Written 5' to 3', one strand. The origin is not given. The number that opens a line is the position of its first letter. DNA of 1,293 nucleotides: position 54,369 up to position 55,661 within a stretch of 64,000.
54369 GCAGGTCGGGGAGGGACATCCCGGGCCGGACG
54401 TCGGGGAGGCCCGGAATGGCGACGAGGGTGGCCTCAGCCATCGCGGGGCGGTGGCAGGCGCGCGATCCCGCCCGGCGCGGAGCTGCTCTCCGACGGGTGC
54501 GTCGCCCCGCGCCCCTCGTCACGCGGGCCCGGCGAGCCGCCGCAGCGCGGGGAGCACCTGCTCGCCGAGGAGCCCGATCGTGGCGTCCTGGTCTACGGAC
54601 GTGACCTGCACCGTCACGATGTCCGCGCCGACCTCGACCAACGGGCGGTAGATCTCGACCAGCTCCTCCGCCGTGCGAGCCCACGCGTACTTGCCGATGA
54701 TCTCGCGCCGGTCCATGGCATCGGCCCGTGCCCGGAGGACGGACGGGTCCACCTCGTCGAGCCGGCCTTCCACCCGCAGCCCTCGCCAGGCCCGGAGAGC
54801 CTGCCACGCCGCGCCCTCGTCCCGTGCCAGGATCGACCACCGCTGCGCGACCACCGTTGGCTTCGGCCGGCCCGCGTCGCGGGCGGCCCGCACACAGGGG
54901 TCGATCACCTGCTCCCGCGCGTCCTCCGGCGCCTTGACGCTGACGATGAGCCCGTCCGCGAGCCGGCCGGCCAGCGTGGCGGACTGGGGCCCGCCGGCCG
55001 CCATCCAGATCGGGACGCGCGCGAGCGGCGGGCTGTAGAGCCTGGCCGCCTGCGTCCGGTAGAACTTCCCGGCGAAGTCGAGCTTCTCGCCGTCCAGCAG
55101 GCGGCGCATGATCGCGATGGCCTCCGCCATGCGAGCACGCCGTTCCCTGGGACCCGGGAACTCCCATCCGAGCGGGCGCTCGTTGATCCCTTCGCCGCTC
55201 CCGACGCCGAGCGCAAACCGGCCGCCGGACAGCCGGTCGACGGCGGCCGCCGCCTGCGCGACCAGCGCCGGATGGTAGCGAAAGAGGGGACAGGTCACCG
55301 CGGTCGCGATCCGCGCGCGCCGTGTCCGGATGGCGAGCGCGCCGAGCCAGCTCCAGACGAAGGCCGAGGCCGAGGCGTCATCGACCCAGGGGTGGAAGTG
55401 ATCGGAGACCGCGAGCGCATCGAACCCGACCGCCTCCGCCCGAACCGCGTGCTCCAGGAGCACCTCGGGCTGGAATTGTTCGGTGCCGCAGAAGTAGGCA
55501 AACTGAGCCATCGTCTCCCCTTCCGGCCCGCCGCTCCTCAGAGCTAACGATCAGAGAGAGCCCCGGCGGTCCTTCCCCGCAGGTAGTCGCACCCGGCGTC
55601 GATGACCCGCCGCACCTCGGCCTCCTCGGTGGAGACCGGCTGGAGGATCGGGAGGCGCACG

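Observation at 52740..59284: F420 block: three LLM oxidoreductases around a stand-alone CofE, translationally coupled to an M16 peptidase pair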

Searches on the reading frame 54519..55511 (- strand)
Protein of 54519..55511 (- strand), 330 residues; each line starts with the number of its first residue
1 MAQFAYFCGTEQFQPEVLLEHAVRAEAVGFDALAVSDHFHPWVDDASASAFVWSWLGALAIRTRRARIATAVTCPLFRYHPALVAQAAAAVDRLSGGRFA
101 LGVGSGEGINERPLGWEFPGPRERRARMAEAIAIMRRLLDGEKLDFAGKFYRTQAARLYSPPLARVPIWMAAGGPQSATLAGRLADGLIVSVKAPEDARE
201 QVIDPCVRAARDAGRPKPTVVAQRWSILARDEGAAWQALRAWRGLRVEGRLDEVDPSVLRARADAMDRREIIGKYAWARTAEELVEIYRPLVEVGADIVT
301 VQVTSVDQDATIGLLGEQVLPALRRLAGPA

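Call 6: search_protein_families(library=ncbifam, proteins=[window:54519-55511:-], max_evalue=0.00001)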
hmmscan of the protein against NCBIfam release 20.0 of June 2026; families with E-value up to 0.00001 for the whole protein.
window:54519-55511:- (330 aa): 30 families (the best 25 are shown)
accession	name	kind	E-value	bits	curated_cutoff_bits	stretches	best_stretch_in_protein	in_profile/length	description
TIGR03557.1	F420_G6P_family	subfamily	9.6e-70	235.2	210.4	1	5-324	2-315/316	TIGR03557 family F420-dependent LLM class oxidoreductase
TIGR03885.1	flavin_revert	hypoth_equivalog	4e-60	203.7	398.7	1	5-323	2-315/315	TIGR03885 family FMN-dependent LLM class oxidoreductase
TIGR03554.1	F420_G6P_DH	equivalog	1.6e-54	185.2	420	1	4-324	4-331/331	glucose-6-phosphate dehydrogenase (coenzyme-F420)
TIGR04465.1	ArgArg_F420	equivalog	1.5e-52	178.9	470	1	10-323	54-363/364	F420-dependent hydroxymycolic acid dehydrogenase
TIGR03560.1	F420_Rv1855c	subfamily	3.1e-38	131.8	231.4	1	4-220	2-222/227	TIGR03560 family F420-dependent LLM class oxidoreductase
TIGR03619.1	F420_Rv2161c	subfamily_domain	1.9e-32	112.8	166.9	1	21-243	3-236/247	TIGR03619 family F420-dependent LLM class oxidoreductase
TIGR03555.1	F420_mer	equivalog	3.3e-28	99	348.7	1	25-235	21-221/325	5,10-methylenetetrahydromethanopterin reductase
NF002619.0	PRK02271.1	equivalog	2.8e-27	95.9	276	1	17-215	15-200/329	5,10-methylenetetrahydromethanopterin reductase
TIGR03621.1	F420_MSMEG_2516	subfamily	8e-27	94.1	213.15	1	16-201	14-184/295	TIGR03621 family F420-dependent LLM class oxidoreductase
TIGR03564.1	F420_MSMEG_4879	subfamily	3.4e-25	89.2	234.25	1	19-231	2-203/265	TIGR03564 family F420-dependent LLM class oxidoreductase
TIGR03857.1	F420_MSMEG_2249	hypoth_equivalog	4.1e-25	88.7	218.4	1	14-222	12-208/329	TIGR03857 family LLM class F420-dependent oxidoreductase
TIGR04024.1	F420_NP1902A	hypoth_equivalog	6e-23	81.1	345.4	1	14-204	13-192/330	TIGR04024 family LLM class F420-dependent oxidoreductase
TIGR03571.1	lucif_BA3436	subfamily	7.1e-23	81.3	303.9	1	19-220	34-234/304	TIGR03571 family LLM class oxidoreductase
TIGR04021.1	LLM_DMSO2_sfnG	equivalog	6.5e-21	75.1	382.95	1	14-231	26-240/350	dimethylsulfone monooxygenase SfnG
TIGR03559.1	F420_Rv3520c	subfamily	7.8e-20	71.2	335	1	19-240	16-240/325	LLM class F420-dependent oxidoreductase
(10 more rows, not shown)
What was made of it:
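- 54519..55511 (-): LLM330, a TIGR03557 (FGD/Adf family) F420-dependent LLM. It occupies the slot that holds Fno in sister genomes, so it is inferred to be the F420-reducing dehydrogenase. Call 6: TIGR03557 235 bits (cutoff 210); FGD TIGR03554 185 bits (cutoff 420).
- Checked: LLM330, 54519-55511: TIGR03557, 235 bits against a cutoff of 210 (call 6).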

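Call 7: search_protein_families(library=pfam, proteins=[window:54519-55511:-], max_evalue=0.001)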
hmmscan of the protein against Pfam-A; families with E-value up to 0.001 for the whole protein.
window:54519-55511:- (330 aa): 1 family
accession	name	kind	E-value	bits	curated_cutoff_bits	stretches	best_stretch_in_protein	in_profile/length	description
PF00296.26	Bac_luciferase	-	1.8e-54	185.7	27.9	1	7-284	6-283/314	Luciferase-like monooxygenase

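Call 36: search_solved_structures(query=window:54519-55511:-, max_evalue=1e-10)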
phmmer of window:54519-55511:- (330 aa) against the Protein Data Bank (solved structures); distinct sequences matched with E-value up to 1e-10: 16.
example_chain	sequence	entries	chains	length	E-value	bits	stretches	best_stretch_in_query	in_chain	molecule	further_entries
1rhc_A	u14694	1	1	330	1.2e-55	192.2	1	3-324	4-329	F420-dependent alcohol dehydrogenase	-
5lxe_A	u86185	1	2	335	4.4e-53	183.8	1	3-327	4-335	F420-dependent glucose-6-phosphate dehydrogenase 1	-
9hav_A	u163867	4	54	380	1.6e-51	178.6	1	3-325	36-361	Luciferase family protein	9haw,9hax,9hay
3b4y_A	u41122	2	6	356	3.5e-51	177.6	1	4-326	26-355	PROBABLE F420-DEPENDENT GLUCOSE-6-PHOSPHATE DEHYDROGENASE FGD1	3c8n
9fp4_A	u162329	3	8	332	2.6e-50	174.7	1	9-279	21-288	F420-dependent hydroxymycolic acid dehydrogenase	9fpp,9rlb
8qpm_A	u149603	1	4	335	5.9e-28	101.2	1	40-234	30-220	5,10-methylenetetrahydromethanopterin reductase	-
8qpl_A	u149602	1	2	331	9.9e-28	100.5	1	40-234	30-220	5,10-methylenetetrahydromethanopterin reductase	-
8qq8_A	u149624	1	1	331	9.9e-28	100.5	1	40-234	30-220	5,10-methylenetetrahydromethanopterin reductase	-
1z69_A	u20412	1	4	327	3.9e-21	78.8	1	39-227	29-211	Coenzyme F420-dependent N(5),N(10)-methylenetetrahydromethanopterin reductase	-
1f07_A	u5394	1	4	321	7.5e-19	71.3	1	26-238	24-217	COENZYME F420-DEPENDENT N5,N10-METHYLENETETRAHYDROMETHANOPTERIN REDUCTASE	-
1ezw_A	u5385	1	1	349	4.7e-15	58.8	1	41-252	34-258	COENZYME F420-DEPENDENT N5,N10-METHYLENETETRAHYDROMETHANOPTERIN REDUCTASE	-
7jv3_A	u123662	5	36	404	3e-13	52.9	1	51-238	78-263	Alkanesulfonate monooxygenase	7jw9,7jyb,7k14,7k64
3rao_A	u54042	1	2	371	4.1e-13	52.4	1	20-177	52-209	Putative Luciferase-like Monooxygenase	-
2i7g_A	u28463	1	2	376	2.3e-12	50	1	17-218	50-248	Monooxygenase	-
7bip_A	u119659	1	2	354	7.7e-12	48.3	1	19-219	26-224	Luciferase-like monooxygenase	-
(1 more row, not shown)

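Call 46: search_solved_structures(query=window:54519-55511:-, max_evalue=1e-45, show_alignments=4)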
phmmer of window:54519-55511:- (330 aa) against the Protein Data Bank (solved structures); distinct sequences matched with E-value up to 1e-45: 5.
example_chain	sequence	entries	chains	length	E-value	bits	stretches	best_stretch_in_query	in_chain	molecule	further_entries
1rhc_A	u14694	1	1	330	1.2e-55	192.2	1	3-324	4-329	F420-dependent alcohol dehydrogenase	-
5lxe_A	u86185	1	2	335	4.4e-53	183.8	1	3-327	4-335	F420-dependent glucose-6-phosphate dehydrogenase 1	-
9hav_A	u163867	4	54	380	1.6e-51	178.6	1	3-325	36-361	Luciferase family protein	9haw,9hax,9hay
3b4y_A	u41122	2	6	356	3.5e-51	177.6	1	4-326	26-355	PROBABLE F420-DEPENDENT GLUCOSE-6-PHOSPHATE DEHYDROGENASE FGD1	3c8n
9fp4_A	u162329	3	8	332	2.6e-50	174.7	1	9-279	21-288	F420-dependent hydroxymycolic acid dehydrogenase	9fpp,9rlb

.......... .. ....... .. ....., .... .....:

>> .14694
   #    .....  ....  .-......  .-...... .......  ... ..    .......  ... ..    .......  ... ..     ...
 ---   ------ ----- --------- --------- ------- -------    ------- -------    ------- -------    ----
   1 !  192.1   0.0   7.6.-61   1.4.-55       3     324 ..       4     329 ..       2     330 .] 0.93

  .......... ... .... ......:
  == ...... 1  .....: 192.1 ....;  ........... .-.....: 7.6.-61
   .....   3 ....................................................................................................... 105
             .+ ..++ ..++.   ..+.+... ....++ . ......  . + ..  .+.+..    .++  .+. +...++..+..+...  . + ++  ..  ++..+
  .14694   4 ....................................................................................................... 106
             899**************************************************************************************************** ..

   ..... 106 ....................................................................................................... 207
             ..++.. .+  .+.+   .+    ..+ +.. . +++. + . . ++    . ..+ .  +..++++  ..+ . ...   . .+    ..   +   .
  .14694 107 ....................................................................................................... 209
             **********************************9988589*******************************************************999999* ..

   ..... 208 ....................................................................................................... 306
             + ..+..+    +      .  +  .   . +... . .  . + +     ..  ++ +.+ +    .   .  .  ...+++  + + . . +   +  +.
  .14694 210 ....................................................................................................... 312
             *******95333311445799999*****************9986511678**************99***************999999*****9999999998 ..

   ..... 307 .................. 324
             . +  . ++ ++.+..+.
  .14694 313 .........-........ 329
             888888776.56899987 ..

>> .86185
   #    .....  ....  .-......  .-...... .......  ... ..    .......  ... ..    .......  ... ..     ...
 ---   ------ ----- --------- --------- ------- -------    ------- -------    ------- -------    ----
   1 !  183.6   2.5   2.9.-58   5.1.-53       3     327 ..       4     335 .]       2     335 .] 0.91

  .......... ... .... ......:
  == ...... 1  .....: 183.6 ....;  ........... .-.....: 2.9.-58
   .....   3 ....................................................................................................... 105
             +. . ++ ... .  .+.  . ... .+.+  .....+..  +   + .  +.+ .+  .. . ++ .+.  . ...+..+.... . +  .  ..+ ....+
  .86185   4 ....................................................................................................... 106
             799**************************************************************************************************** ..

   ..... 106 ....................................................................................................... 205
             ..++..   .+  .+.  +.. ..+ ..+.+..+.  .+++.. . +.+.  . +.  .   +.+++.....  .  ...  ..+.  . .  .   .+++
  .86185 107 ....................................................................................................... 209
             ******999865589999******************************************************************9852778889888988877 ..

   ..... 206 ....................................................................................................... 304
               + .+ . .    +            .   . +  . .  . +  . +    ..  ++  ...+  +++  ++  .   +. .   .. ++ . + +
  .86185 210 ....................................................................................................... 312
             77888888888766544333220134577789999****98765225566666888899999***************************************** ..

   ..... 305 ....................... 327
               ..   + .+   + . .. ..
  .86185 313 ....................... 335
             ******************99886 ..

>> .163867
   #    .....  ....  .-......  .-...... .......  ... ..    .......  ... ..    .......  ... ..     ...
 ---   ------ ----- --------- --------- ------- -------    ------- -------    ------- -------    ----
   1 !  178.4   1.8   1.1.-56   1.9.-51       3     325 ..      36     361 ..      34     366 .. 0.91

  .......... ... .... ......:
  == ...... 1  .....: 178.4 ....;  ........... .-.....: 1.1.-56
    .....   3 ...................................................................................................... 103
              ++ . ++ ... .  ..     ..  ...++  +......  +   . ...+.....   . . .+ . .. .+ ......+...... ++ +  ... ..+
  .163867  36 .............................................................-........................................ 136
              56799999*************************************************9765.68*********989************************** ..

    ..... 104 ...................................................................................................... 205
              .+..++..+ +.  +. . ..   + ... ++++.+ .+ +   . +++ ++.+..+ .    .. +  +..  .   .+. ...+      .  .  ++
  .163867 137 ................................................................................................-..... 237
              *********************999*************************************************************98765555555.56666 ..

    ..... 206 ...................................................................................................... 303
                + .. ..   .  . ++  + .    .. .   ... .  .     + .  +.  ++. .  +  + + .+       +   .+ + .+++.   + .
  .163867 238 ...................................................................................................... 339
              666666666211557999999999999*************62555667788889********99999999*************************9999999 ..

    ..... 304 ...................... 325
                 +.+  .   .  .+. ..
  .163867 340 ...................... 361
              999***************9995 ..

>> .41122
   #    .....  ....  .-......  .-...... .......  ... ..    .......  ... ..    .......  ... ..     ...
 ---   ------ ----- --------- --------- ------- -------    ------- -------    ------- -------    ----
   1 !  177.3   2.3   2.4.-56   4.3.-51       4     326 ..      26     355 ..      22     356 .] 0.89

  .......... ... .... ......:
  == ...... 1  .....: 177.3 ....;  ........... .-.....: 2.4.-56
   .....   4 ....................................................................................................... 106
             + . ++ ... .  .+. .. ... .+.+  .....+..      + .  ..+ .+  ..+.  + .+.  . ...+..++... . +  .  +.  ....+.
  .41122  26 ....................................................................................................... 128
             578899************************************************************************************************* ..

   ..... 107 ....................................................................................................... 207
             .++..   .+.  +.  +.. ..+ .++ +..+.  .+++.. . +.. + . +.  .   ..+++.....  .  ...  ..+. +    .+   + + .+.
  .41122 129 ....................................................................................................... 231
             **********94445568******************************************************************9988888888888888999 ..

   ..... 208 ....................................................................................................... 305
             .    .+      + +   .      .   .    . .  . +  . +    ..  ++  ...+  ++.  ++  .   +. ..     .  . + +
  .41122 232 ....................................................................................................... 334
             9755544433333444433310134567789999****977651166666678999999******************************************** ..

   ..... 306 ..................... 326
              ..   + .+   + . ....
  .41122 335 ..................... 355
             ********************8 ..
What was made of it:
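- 54519..55511 (-): Calls 36, 46: Adf 1rhc 1e-55, FGD 5lxe 4e-53.
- On FGD (F420-dependent glucose-6-phosphate dehydrogenase, TIGR03554): Call 46: catalytic His, Trp and Glu are kept, but K259 is R, R283 is Y, and K198 is shifted by one position.
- Its FGD phosphate pocket is not conserved: K259 is R and R283 is Y (call 46).
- Tried and rejected: Catalytic residues are kept and the phosphate pocket is not, so the substrate stays open (call 46).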
